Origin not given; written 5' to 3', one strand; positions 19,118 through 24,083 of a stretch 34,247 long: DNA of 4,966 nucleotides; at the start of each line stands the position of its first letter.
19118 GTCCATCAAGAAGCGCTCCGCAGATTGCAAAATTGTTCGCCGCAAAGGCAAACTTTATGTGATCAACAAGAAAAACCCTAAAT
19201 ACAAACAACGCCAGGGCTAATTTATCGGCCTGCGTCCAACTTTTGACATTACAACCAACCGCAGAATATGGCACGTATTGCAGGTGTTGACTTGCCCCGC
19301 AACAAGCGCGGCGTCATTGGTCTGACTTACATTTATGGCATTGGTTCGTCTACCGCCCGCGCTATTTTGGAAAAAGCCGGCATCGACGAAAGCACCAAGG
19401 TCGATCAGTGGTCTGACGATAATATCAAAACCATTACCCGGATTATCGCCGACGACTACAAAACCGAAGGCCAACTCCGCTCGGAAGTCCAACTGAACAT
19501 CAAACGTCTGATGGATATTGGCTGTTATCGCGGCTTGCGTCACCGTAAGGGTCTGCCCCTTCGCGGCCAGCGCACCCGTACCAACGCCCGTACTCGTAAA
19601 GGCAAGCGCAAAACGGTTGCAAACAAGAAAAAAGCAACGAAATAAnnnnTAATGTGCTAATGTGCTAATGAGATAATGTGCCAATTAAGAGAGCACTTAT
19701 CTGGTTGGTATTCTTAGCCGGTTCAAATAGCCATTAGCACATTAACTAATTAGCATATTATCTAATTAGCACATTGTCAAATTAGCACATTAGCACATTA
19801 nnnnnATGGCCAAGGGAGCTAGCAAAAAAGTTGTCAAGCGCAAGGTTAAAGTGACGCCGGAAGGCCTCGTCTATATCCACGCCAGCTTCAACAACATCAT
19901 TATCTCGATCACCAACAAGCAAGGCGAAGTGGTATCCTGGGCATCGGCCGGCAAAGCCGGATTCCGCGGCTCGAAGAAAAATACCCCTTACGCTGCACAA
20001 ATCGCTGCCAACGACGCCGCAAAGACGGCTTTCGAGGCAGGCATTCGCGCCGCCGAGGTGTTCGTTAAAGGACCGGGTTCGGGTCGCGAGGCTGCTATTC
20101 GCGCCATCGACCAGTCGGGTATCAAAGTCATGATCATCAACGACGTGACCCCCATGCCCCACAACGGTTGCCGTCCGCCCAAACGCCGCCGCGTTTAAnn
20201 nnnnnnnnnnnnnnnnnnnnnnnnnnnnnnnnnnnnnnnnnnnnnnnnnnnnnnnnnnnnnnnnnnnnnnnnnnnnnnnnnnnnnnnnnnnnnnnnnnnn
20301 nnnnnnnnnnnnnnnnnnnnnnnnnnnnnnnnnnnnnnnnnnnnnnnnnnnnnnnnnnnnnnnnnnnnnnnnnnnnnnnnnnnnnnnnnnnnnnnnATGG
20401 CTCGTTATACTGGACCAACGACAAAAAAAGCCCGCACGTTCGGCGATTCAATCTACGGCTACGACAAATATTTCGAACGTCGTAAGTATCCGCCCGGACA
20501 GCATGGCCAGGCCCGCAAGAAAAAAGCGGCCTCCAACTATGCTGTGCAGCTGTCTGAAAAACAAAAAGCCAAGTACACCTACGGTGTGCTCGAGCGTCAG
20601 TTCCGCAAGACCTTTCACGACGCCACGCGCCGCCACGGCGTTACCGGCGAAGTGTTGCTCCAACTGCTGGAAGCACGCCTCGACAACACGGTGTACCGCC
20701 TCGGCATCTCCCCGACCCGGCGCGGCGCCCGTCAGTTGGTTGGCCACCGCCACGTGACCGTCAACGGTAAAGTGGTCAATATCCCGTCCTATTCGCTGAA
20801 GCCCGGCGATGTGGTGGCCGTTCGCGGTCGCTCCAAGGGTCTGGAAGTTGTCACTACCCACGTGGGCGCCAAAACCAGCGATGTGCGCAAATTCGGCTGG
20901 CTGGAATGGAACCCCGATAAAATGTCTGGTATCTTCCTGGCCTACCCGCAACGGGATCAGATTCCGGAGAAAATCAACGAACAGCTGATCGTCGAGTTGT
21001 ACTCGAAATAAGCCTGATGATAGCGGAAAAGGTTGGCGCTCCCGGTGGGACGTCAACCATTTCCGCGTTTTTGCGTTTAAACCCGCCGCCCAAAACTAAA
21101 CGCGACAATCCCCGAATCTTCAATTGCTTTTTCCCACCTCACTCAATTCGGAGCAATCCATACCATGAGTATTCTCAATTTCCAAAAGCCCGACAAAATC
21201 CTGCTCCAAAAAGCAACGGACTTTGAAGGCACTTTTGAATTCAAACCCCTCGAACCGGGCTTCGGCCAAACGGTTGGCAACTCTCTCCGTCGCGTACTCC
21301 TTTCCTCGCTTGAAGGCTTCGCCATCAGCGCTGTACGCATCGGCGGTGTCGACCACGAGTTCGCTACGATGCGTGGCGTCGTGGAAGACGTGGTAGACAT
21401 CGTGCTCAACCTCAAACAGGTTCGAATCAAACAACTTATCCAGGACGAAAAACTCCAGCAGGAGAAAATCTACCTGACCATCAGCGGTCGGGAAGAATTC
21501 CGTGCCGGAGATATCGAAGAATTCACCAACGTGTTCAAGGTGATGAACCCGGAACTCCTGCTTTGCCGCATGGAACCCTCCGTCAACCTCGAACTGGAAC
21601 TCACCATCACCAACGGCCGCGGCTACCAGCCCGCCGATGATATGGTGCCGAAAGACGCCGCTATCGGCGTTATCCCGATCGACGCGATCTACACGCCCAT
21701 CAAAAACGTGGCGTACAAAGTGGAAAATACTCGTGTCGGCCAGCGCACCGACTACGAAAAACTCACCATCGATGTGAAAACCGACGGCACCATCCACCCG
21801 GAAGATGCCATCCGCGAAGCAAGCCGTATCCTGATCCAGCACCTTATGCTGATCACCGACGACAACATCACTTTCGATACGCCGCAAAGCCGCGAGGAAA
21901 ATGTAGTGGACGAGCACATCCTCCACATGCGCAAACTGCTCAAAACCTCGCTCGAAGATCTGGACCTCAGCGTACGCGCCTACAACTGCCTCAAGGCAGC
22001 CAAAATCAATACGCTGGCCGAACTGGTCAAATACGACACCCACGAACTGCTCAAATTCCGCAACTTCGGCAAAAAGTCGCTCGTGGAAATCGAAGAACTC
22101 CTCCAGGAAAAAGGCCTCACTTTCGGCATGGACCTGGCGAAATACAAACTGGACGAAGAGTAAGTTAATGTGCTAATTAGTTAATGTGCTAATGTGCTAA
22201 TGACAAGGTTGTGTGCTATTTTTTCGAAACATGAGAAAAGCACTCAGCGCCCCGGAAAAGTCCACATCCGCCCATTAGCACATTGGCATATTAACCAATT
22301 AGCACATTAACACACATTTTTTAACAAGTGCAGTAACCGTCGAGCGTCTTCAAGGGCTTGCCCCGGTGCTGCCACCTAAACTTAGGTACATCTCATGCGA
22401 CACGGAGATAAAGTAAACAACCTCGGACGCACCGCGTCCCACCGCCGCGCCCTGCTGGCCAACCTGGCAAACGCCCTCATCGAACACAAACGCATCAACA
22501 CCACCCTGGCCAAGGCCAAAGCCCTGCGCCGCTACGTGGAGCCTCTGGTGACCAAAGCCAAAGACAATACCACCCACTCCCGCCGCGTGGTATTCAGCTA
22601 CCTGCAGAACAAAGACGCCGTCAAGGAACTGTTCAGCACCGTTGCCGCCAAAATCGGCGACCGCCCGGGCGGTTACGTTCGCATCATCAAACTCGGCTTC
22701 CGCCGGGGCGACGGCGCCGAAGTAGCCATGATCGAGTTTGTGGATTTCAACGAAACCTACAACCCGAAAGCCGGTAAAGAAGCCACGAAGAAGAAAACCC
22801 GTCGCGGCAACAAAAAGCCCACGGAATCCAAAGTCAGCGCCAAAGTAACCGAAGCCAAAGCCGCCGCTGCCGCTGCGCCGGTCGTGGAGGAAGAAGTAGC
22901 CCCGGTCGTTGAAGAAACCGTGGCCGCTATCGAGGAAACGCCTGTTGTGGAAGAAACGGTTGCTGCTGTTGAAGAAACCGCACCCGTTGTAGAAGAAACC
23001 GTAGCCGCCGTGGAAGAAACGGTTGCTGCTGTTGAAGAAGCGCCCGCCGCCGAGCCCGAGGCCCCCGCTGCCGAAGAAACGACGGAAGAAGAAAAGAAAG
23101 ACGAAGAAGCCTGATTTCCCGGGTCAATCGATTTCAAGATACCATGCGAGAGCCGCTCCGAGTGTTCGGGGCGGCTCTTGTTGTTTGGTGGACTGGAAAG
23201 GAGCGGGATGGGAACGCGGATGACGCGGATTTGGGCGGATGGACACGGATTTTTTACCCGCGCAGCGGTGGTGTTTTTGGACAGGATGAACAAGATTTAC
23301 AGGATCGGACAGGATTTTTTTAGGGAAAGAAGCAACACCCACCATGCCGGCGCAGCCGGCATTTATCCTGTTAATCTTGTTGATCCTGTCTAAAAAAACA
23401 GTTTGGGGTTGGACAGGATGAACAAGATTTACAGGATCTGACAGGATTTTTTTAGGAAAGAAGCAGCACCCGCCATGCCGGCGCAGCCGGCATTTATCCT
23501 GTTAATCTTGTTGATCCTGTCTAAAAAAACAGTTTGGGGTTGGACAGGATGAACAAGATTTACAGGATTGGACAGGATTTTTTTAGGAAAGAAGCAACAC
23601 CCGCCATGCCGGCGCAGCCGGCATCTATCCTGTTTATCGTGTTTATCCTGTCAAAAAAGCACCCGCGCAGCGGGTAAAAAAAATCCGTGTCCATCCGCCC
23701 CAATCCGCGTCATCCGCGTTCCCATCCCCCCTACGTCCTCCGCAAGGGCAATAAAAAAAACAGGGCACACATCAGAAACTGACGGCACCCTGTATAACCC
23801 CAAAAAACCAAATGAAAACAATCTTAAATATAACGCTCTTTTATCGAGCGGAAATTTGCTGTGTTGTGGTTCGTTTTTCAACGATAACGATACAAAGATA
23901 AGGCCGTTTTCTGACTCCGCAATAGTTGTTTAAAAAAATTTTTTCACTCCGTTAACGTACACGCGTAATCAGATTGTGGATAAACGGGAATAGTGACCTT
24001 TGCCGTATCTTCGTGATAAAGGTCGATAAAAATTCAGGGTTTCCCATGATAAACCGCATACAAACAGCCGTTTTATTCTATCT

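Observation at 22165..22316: Fourth octamer-repeat palindrome sits between rpoA and rplQ, where a terminator or attenuator might be expected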

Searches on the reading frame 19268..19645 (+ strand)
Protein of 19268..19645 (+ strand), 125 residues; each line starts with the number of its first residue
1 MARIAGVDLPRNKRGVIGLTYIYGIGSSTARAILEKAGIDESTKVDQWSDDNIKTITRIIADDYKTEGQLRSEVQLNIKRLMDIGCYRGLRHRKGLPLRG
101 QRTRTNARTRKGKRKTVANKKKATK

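Call 11: search_protein_families(library=ncbifam, proteins=[window:19268-19645:+])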
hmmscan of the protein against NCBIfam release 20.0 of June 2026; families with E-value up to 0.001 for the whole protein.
window:19268-19645:+ (125 aa): 3 families
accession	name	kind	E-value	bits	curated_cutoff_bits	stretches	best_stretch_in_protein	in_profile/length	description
TIGR03631.1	uS13_bact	equivalog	3.6e-52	175.6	130.45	1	3-115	1-113/113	30S ribosomal protein S13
NF003140.0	PRK04053.1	equivalog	1.5e-21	77.1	159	2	65-122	97-152/157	30S ribosomal protein S13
TIGR03629.1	uS13_arch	equivalog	3.6e-21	75.9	175.55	2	69-110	94-135/144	30S ribosomal protein S13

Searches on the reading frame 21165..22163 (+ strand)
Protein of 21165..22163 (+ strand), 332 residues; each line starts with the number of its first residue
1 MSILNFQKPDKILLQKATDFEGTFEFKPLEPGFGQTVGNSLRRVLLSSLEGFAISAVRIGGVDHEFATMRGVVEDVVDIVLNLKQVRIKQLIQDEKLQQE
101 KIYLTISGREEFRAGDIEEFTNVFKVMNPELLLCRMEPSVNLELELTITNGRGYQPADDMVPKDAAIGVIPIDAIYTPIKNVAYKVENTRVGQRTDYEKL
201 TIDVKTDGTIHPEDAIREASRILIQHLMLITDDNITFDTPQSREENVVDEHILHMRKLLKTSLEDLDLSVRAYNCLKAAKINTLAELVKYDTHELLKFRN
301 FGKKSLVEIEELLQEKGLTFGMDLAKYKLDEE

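Call 11: search_protein_families(library=ncbifam, proteins=[window:21165-22163:+])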
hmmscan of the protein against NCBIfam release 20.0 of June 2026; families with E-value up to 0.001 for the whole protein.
window:21165-22163:+ (332 aa): 11 families
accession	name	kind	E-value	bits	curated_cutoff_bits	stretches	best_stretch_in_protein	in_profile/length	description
NF003516.0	PRK05182.2-2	equivalog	6.3e-119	396.8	353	1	1-331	1-314/315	DNA-directed RNA polymerase subunit alpha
NF003519.0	PRK05182.2-5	equivalog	3e-110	368.1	277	1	5-323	3-317/320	DNA-directed RNA polymerase subunit alpha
NF003513.0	PRK05182.1-2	equivalog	1.7e-107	359.3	302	1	5-328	8-323/338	DNA-directed RNA polymerase subunit alpha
TIGR02027.1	rpoA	equivalog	8.5e-107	356.8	227.8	1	22-323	2-298/298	DNA-directed RNA polymerase subunit alpha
NF003515.0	PRK05182.2-1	equivalog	3.1e-94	315.8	406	1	4-320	2-310/314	DNA-directed RNA polymerase subunit alpha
NF003517.0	PRK05182.2-3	equivalog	2.1e-88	296.6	356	1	6-326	8-324/344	DNA-directed RNA polymerase subunit alpha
NF003514.0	PRK05182.1-4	equivalog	1.3e-81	273.8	434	1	15-320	12-308/338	DNA-directed RNA polymerase subunit alpha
NF003518.0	PRK05182.2-4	equivalog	2e-79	267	523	1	4-320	2-308/312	DNA-directed RNA polymerase subunit alpha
NF005841.0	PRK07758.1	equivalog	6.3e-06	26.4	115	1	268-320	42-94/95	hypothetical protein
NF033442.0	BREX_PglW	equivalog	0.00023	19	990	1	256-315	793-852/1391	BREX system serine/threonine kinase PglW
NF001988.0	PRK00783.1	equivalog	0.00027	20.7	153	0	35-153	23-146/266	DNA-directed RNA polymerase subunit D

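Call 21: find_related_loci(query=window:21165-22163:+, collection=genome_contigs, flank=3000)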
Query window:21165-22163:+ (332 aa) in genome_contigs; peptide patterns used: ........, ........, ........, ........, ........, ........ (x = any residue, [..] = any of these).
600 stretches matched a pattern (row limit reached: there are more); 597 encode a relative of the query (tblastn E <= 1e-3); the best 80 are kept; 80 distinct loci.
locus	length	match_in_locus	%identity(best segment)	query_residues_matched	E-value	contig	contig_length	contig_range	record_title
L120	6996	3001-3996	93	1-332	0e+0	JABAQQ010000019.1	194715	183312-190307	MAG: Saprospiraceae bacterium isolate Bin_29 c_000000000337, whole genome shotgun sequence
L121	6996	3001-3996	92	1-332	0e+0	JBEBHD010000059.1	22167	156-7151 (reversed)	MAG: Saprospiraceae bacterium isolate ATF_13 NODE_851_length_22167_cov_4.641608, whole genome shotgun sequence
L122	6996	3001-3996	85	1-332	0e+0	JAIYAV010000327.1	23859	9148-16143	MAG: Saprospiraceae bacterium isolate E1_MAG_00014 pond_E1_MAG_00014_000000000274, whole genome shotgun sequence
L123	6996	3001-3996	85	1-332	0e+0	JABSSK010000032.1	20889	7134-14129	MAG: Saprospiraceae bacterium isolate DT_110 DT-Saprospiraceae-1_scaffold_32, whole genome shotgun sequence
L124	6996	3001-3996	83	1-332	0e+0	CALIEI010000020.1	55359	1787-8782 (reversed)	MAG: uncultured Saprospiraceae bacterium isolate R1_Bin_METABAT__188_1 genome assembly, contig: c_000001186366, whole ge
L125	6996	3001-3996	83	1-332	0e+0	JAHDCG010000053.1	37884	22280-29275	MAG: Saprospiraceae bacterium isolate MAG-129 RZ_2975, whole genome shotgun sequence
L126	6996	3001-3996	83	1-332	0e+0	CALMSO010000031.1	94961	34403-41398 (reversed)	MAG TPA_asm: uncultured Saprospiraceae bacterium isolate SRR2107179_bin.64_CONCOCT_v1.1_MAG genome assembly, contig: ERZ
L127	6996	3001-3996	82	1-332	0e+0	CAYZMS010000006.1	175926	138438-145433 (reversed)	MAG TPA_asm: uncultured Saprospiraceae bacterium isolate SRP141376_co5_21 genome assembly, contig: NODE_106_length_17592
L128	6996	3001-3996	82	1-332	0e+0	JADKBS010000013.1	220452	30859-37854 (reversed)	MAG: Saprospiraceae bacterium isolate OdNE_18-Q3-R46-58_BAT3C.319 tig00005980-10-2200020, whole genome shotgun sequence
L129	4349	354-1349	81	1-332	0e+0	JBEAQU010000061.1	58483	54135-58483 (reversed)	MAG: Bacteroidota bacterium isolate muddycreek_2019_sw_WHONDRS-S19S_0082_B_bin.80 scaffold_2089802, whole genome shotgun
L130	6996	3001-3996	82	1-332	0e+0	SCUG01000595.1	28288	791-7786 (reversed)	MAG: Saprospiraceae bacterium isolate FW602_bin.25 FW602_bin.25-104139, whole genome shotgun sequence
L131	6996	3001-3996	81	1-332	0e+0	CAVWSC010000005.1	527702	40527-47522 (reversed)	MAG: Lewinellaceae bacterium isolate MFD03250.bin.1.64 genome assembly, contig: contig_1034, whole genome shotgun sequen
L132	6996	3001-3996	80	1-332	0e+0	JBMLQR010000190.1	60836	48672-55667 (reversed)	MAG: Saprospiraceae bacterium isolate LE_332846 NODE_474_length_60836_cov_16.783748, whole genome shotgun sequence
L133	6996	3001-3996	79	1-332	0e+0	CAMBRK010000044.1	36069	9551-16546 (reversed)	MAG: Aureispira sp. CCB-QB1 isolate MiH-14oct19-171 genome assembly, contig: MiH-14oct19-C2037, whole genome shotgun seq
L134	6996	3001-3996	79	1-332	0e+0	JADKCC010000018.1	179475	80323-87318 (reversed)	MAG: Saprospiraceae bacterium isolate OdNE_18-Q3-R46-58_BATAC.302 tig00006407-10-1791240, whole genome shotgun sequence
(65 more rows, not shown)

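Call 34: find_encoding_contigs(protein=window:21165-22163:+, flank=3000, max_places=10)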
Protein window:21165-22163:+ (332 aa): no gene with exactly this product is on record in the collection.

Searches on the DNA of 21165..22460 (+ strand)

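Call 26: search_rna_families(source=window, start=22100, end=22460, threshold=evalue, max_evalue=10)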
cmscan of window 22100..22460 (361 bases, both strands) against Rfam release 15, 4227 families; matches with E-value up to 10: 5.
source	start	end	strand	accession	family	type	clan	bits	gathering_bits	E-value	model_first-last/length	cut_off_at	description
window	22155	22320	+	RF04069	MIR6135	Gene; miRNA;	-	45.9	99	3.2e-07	1-122/122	no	MIR6135 microRNA precursor family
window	22156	22320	-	RF04069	MIR6135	Gene; miRNA;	-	45.6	99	3.8e-07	1-122/122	no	MIR6135 microRNA precursor family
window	22166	22309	-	RF04195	MIR6217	Gene; miRNA;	-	31.4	110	2.8e-05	1-228/228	no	MIR6217 microRNA precursor family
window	22146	22194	+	RF01306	sR52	Gene; snRNA; snoRNA; CD-box;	-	14.4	50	1.2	1-60/60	no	Small nucleolar RNA sR52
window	22391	22437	+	RF01173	snoU105B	Gene; snRNA; snoRNA; CD-box;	CL00075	13.3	49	6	1-80/80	no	Small nucleolar RNA U105B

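Call 49: search_rna_families(sources=[L147, L149, L152, L162, L176, L182, L184, L192, L120, L127], threshold=evalue, max_evalue=0.01)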
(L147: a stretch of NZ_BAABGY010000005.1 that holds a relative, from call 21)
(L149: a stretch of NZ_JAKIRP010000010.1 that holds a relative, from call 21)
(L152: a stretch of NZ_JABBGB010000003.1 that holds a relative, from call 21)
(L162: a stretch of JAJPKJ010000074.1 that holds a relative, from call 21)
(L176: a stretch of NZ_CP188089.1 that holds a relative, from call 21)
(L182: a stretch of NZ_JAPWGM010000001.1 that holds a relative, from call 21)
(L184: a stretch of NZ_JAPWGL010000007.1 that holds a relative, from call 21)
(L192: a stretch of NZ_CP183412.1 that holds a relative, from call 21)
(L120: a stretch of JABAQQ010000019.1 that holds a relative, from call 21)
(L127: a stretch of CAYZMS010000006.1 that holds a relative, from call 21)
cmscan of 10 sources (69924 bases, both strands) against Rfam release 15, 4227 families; matches with E-value up to 0.01: 3.
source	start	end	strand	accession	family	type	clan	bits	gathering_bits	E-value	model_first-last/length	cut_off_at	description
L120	4002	4131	+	RF04049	MIR7127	Gene; miRNA;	-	44.7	100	2.5e-05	1-132/132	no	MIR7127 microRNA precursor family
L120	1616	1703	-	RF03802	MIR5649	Gene; miRNA;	-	34.3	100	0.0049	1-101/101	no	MIR5649 microRNA precursor family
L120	3999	4116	-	RF03553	mir-190_2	Gene; miRNA;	-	33.7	129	0.0017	1-123/123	no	mir-190_2 microRNA precursor family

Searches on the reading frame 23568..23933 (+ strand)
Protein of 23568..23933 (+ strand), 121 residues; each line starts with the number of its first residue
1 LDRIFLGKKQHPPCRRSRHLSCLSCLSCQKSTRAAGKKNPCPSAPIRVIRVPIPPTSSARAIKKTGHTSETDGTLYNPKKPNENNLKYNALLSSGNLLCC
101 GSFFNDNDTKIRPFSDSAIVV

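Call 11: search_protein_families(library=ncbifam, proteins=[window:23568-23933:+])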
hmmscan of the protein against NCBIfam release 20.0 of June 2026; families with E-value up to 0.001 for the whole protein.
window:23568-23933:+ (121 aa): 0 families

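Call 46: search_protein_families(library=pfam, proteins=[window:23568-23933:+])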
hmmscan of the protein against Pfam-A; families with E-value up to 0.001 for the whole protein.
window:23568-23933:+ (121 aa): 0 families
